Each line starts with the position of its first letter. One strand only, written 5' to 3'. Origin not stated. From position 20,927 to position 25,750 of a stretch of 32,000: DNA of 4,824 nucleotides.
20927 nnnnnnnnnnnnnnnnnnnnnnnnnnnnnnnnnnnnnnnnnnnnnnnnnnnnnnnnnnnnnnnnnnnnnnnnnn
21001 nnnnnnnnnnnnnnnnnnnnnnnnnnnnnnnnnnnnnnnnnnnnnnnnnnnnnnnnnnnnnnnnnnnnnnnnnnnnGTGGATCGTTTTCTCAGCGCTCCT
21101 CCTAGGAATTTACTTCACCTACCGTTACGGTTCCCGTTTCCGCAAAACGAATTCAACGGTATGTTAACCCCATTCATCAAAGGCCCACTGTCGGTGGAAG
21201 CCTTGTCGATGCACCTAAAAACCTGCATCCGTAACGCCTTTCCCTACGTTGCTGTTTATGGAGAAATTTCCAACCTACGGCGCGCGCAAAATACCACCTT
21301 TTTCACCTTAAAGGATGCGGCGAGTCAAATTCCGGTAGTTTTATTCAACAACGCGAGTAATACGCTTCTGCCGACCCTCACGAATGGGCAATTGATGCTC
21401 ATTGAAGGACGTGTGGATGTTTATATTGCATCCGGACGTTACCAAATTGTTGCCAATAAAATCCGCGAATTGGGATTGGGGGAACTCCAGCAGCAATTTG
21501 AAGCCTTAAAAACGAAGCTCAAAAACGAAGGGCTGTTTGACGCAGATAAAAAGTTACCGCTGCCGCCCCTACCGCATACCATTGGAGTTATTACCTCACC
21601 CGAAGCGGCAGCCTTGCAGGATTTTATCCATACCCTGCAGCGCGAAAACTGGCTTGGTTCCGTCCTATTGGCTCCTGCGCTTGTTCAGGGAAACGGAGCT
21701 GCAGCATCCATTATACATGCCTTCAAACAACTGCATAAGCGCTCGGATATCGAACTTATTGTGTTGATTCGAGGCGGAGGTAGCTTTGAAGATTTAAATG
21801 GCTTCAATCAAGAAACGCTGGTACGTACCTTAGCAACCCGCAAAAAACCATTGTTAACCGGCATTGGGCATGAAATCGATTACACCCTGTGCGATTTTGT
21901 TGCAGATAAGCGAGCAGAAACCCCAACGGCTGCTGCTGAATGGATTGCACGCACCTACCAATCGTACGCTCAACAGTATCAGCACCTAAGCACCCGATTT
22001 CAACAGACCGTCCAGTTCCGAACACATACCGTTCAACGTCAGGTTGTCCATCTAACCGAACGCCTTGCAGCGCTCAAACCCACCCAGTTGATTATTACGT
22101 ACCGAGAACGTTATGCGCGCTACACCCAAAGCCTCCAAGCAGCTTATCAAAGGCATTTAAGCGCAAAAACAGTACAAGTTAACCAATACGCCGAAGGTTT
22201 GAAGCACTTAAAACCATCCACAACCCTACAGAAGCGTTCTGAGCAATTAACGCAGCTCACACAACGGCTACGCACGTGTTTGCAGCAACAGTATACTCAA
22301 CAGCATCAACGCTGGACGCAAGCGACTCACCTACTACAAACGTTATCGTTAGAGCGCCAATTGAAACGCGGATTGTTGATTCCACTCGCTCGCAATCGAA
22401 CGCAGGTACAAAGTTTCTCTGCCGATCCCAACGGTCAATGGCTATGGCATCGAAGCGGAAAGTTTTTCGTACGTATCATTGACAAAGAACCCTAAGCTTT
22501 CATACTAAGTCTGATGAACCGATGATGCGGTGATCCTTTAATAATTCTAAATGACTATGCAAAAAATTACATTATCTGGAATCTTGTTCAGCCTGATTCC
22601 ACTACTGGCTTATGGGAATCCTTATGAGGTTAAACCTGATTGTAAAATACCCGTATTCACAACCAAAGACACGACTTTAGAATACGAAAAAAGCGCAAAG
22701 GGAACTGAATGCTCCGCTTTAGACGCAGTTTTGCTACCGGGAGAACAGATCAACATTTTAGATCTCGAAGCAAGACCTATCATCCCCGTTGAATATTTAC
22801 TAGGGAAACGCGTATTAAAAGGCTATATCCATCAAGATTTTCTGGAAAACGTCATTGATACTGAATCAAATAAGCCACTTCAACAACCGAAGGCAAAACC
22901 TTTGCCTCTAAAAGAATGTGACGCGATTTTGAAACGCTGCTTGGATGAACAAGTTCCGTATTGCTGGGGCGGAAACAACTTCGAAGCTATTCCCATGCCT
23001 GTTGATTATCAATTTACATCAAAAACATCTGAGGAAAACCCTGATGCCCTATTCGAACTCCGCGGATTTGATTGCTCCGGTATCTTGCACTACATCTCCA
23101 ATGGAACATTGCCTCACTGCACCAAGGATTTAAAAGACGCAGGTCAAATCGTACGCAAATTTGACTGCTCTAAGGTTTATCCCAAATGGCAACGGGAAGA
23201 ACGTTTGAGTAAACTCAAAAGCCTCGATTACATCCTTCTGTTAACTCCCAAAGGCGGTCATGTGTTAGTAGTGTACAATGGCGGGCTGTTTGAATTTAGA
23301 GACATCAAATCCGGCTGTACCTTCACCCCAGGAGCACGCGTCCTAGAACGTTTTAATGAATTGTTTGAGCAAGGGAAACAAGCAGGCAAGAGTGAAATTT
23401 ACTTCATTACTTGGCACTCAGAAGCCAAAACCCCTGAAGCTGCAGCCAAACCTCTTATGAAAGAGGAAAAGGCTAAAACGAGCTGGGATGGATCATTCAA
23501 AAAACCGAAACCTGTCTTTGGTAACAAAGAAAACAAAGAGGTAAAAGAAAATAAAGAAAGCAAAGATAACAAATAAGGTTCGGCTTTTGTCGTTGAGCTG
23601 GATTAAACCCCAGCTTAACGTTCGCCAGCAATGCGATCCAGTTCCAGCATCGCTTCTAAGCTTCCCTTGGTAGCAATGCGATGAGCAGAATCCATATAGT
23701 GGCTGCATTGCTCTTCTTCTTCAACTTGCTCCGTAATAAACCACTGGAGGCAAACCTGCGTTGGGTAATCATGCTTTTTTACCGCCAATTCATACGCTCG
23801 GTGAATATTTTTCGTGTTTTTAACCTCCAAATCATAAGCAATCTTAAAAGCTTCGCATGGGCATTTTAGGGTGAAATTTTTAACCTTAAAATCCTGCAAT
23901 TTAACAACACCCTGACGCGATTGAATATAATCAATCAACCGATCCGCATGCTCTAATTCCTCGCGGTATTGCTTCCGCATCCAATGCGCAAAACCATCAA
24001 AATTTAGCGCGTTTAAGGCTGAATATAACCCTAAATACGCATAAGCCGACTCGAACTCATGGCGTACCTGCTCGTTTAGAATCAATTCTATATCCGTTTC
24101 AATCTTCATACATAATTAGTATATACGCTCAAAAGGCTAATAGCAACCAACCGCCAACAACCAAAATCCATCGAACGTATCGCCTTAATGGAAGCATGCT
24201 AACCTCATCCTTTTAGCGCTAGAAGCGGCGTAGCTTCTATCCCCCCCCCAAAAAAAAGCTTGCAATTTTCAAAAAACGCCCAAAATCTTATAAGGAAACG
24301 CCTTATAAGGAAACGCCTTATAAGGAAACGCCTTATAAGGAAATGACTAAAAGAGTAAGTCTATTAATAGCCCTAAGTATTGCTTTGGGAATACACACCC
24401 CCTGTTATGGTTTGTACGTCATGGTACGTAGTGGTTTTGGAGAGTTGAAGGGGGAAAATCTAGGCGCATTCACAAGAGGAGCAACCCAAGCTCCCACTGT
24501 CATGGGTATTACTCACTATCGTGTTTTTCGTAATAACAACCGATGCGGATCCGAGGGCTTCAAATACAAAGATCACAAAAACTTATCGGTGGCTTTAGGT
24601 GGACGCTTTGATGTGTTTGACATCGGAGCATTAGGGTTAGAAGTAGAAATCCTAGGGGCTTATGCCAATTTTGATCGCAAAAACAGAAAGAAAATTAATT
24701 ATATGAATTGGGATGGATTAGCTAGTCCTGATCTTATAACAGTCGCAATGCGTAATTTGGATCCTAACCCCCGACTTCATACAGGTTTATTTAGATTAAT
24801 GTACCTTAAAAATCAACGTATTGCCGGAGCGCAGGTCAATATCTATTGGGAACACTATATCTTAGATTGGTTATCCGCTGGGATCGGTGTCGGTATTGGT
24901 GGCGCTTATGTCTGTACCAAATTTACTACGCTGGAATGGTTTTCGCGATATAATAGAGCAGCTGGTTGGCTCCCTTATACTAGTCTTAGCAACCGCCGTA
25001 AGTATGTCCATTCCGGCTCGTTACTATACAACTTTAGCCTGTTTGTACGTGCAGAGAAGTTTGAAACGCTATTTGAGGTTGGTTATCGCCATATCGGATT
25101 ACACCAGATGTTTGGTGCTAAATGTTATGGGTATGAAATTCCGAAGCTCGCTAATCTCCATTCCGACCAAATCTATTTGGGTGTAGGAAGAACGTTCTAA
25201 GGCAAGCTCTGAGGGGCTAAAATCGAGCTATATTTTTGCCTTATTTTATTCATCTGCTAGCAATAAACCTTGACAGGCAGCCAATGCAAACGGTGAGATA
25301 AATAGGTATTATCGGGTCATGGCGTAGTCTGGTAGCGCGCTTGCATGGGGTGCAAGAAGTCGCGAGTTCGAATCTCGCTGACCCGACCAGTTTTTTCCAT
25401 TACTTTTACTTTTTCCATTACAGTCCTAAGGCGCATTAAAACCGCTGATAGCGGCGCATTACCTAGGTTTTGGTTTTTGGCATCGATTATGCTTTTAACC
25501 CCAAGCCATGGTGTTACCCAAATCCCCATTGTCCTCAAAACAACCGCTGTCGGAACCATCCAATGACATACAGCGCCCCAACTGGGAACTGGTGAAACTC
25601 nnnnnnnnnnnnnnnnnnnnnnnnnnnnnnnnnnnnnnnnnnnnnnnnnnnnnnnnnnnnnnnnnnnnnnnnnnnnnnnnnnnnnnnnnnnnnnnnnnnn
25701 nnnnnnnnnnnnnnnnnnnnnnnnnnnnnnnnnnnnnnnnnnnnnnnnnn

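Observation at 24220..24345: C9/A8 homopolymers and a four-copy palindromic tandem repeat immediately upstream of an outer-membrane protein gene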

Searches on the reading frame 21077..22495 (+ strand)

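Call 5: search_protein_families(library=pfam, proteins=[window:21077-22495:+], max_evalue=0.01)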
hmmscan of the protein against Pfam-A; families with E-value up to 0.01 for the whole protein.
window:21077-22495:+ (472 aa): 3 families
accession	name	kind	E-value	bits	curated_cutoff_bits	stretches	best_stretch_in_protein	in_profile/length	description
PF02601.20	Exonuc_VII_L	-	2.1e-82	277.6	35.9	1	153-447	1-294/315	Exonuclease VII, large subunit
PF13742.12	tRNA_anti_2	-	8.8e-19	68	27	1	38-130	1-95/95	OB-fold nucleic acid binding domain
PF01336.31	tRNA_anti-codon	-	1.7e-11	44.3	27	1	58-132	1-75/75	OB-fold nucleic acid binding domain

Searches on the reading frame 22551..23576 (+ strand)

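Call 5: search_protein_families(library=pfam, proteins=[window:22551-23576:+], max_evalue=0.01)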
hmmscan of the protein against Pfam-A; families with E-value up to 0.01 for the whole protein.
window:22551-23576:+ (341 aa): 0 families

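Call 73: search_protein_families(library=ncbifam, proteins=[window:22551-23576:+], max_evalue=0.1)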
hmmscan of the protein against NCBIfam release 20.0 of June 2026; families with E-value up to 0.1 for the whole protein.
window:22551-23576:+ (341 aa): 1 family
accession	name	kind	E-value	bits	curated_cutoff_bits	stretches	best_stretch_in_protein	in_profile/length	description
NF033743.1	NlpC_inact_RipD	exception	0.049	13.1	215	1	122-198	34-121/181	NlpC/P60 family peptidoglycan-binding protein RipD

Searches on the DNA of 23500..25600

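Call 41: search_rna_families(source=window, start=23500, end=25600, threshold=evalue, max_evalue=1)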
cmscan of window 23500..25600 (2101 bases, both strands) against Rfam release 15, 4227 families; matches with E-value up to 1: 4.
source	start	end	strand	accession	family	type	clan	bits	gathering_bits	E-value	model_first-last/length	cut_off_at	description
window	25313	25386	+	RF00005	tRNA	Gene; tRNA;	CL00001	62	29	1.7e-12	1-71/71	no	tRNA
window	25313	25387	-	RF04354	Plastid-ycf2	Cis-reg;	-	22.7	65.7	0.11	1-75/75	no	Plastid-ycf2 5UTR RNA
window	24286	24340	-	RF00639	mir-515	Gene; miRNA;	CL00096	22.5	68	0.23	1-87/87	no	mir-515 microRNA precursor family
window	24243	24318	-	RF00519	suhB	Gene; sRNA;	CL00108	22.4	41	0.097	1-77/77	no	Makes More Granules Regulator RNA (mmgR)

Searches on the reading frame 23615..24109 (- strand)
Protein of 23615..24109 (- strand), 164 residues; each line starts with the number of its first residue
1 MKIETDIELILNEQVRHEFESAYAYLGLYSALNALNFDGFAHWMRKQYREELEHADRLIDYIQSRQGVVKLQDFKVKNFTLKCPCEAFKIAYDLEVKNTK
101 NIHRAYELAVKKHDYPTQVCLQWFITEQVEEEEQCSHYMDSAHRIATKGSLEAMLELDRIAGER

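Call 5: search_protein_families(library=pfam, proteins=[window:23615-24109:-], max_evalue=0.01)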
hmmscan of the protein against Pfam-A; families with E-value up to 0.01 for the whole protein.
window:23615-24109:- (164 aa): 2 families
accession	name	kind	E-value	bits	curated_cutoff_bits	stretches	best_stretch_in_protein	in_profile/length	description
PF00210.30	Ferritin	-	1.3e-31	109.9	24.5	1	10-142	3-139/142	Ferritin-like domain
PF02915.23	Rubrerythrin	-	0.0062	17.4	22.8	0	10-122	2-120/137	Rubrerythrin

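Call 28: find_encoding_contigs(protein=window:23615-24109:-, flank=4000, max_places=10)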
Protein window:23615-24109:- (164 aa): 1 contig read that carries it; 1 place shown.
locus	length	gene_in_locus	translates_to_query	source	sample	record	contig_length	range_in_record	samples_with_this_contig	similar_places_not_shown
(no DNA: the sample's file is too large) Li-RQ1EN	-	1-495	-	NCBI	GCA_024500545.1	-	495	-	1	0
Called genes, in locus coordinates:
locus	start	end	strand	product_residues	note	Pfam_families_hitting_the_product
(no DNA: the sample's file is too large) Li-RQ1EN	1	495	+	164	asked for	PF00210:Ferritin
